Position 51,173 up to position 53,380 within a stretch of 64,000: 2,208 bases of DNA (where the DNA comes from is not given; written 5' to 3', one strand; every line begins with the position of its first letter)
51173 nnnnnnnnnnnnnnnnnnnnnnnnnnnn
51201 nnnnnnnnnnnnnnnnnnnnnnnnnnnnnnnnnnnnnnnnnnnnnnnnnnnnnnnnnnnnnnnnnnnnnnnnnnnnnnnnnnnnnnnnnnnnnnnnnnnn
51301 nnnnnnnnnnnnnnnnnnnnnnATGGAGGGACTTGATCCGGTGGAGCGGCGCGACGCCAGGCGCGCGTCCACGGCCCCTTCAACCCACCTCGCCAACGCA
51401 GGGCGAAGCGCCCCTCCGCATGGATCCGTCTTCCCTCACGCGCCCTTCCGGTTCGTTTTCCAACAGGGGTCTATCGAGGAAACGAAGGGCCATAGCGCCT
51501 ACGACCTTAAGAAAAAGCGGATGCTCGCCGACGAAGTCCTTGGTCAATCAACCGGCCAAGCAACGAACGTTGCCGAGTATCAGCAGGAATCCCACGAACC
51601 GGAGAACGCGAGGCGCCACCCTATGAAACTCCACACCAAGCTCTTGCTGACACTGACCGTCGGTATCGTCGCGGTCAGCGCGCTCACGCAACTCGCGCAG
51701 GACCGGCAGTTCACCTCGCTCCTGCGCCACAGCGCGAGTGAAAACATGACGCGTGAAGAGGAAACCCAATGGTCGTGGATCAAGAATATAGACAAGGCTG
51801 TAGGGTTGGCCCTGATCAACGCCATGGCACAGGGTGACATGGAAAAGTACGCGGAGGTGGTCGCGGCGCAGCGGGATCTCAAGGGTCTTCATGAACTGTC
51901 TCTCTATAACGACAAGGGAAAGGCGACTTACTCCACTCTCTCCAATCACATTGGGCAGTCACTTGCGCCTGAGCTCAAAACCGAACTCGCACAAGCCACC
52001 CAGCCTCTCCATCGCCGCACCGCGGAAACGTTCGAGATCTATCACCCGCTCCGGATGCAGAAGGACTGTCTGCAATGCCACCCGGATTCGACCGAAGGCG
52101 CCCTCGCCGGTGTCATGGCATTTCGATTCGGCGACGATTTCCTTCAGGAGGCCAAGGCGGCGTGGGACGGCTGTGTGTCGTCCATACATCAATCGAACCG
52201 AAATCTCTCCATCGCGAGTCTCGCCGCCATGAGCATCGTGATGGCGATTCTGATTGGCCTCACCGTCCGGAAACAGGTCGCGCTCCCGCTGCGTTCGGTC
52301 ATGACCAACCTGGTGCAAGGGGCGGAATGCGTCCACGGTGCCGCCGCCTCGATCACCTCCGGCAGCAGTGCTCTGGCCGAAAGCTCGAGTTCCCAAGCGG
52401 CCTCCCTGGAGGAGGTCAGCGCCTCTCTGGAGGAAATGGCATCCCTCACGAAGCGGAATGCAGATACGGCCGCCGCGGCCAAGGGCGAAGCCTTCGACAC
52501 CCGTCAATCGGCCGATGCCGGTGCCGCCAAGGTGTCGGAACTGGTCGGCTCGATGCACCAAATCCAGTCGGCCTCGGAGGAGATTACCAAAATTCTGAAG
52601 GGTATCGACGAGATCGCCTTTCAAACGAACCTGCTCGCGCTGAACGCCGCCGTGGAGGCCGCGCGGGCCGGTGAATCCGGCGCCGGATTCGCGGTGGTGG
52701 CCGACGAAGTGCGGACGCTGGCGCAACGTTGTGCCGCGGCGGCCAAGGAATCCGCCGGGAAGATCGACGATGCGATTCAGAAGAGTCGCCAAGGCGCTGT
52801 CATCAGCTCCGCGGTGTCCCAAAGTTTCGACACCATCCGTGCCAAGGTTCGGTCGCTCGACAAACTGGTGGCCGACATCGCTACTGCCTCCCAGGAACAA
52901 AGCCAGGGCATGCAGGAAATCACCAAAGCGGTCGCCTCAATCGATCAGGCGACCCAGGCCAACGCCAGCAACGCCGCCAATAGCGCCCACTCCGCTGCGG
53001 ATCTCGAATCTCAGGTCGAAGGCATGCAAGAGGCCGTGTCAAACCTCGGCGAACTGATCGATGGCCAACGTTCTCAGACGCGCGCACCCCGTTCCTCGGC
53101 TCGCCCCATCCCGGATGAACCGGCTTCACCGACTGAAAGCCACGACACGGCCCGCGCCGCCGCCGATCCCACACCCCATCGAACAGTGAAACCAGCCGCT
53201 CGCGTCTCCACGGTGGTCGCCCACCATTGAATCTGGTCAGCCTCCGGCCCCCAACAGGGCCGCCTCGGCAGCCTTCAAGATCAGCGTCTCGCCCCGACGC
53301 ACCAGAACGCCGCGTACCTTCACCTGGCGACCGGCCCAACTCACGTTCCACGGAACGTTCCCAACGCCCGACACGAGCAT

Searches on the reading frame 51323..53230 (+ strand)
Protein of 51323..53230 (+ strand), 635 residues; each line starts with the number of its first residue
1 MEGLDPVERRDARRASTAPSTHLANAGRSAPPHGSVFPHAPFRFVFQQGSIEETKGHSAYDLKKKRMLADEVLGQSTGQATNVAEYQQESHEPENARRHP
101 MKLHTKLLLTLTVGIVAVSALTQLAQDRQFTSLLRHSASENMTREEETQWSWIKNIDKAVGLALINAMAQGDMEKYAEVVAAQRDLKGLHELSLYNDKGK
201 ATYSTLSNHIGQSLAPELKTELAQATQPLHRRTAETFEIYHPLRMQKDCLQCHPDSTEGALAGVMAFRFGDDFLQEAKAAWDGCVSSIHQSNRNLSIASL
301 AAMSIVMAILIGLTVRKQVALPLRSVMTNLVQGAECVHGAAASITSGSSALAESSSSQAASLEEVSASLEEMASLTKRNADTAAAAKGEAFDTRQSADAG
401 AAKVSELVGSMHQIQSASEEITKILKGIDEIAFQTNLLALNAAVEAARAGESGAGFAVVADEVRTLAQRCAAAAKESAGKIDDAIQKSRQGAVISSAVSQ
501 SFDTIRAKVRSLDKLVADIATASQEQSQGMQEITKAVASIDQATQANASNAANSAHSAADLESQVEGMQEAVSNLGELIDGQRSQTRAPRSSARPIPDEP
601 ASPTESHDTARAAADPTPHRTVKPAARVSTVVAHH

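Call 71: search_protein_families(library=pfam, proteins=[window:51323-53230:+], max_evalue=0.0001)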
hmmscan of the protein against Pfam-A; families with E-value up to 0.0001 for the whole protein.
window:51323-53230:+ (635 aa): 1 family
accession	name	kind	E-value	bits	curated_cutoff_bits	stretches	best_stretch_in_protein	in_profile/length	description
PF00015.26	MCPsignal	-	1.5e-41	142.6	34.6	1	390-543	4-171/172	Methyl-accepting chemotaxis protein (MCP) signalling domain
